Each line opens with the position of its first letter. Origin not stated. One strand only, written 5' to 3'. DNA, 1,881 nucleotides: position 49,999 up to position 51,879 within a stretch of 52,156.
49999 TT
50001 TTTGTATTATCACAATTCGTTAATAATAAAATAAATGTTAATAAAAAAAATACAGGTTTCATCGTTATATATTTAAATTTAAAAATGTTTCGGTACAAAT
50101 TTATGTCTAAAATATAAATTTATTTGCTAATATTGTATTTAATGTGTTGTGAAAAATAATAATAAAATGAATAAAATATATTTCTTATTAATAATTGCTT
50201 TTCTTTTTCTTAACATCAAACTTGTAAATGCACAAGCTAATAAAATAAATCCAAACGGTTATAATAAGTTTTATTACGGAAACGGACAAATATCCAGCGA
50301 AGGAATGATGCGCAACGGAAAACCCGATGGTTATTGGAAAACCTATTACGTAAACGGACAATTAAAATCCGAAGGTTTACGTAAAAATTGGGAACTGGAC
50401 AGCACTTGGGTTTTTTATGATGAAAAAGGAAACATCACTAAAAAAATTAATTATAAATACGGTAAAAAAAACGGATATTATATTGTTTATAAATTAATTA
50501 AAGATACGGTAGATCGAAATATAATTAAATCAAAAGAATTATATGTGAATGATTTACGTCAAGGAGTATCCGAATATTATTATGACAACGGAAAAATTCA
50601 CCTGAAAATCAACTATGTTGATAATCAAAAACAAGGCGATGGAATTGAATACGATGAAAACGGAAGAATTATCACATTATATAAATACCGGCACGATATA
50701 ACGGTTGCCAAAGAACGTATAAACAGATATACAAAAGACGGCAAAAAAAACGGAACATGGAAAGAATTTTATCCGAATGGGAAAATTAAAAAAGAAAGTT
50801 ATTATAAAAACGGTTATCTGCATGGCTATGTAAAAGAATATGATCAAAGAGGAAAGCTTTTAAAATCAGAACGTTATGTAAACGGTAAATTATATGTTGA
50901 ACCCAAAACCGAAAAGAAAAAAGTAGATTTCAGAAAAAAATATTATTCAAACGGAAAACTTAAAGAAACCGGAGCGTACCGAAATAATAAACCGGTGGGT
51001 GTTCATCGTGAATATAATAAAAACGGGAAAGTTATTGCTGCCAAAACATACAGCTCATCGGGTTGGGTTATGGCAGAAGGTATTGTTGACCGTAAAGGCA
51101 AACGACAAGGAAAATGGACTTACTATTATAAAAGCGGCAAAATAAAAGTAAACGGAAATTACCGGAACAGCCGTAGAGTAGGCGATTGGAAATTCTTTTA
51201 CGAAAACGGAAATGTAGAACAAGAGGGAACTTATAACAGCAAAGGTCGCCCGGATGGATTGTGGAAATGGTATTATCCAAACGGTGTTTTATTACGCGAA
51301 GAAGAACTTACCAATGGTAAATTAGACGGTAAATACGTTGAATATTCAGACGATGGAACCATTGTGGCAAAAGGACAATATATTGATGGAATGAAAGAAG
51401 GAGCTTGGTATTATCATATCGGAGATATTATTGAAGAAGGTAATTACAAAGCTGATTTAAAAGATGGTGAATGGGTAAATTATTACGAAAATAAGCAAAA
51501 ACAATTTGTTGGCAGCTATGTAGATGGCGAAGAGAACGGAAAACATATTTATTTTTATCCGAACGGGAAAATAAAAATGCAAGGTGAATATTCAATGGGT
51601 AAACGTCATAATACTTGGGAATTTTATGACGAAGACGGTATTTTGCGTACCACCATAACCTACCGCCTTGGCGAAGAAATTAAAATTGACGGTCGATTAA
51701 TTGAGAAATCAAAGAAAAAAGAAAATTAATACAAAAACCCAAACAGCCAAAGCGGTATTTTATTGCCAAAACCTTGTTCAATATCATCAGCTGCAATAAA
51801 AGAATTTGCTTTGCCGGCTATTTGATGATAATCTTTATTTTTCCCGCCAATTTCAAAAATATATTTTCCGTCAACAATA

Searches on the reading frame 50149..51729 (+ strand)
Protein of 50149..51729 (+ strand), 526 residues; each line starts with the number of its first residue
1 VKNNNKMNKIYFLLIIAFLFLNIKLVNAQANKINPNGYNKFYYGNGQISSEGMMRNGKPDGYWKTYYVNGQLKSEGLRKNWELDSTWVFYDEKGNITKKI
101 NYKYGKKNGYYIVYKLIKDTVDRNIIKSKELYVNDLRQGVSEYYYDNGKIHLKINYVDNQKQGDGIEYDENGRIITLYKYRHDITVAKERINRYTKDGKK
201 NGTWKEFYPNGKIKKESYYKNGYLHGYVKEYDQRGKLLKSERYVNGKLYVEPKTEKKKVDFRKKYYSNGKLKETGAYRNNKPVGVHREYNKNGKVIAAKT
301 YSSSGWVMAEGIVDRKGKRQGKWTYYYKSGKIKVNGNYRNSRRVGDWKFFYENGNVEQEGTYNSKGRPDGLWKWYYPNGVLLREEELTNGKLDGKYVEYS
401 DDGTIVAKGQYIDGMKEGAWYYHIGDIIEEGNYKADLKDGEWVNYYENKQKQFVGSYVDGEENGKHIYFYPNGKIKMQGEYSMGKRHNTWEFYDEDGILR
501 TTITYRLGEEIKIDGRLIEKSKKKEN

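Call 80: search_protein_families(library=pfam, proteins=[window:50149-51729:+], max_evalue=0.001)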
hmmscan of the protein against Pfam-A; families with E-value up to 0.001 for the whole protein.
window:50149-51729:+ (526 aa): 1 family
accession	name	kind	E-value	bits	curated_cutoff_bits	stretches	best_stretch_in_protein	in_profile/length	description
PF07661.19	MORN_2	-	9.2e-53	170.4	29.6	3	200-221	1-22/22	MORN repeat variant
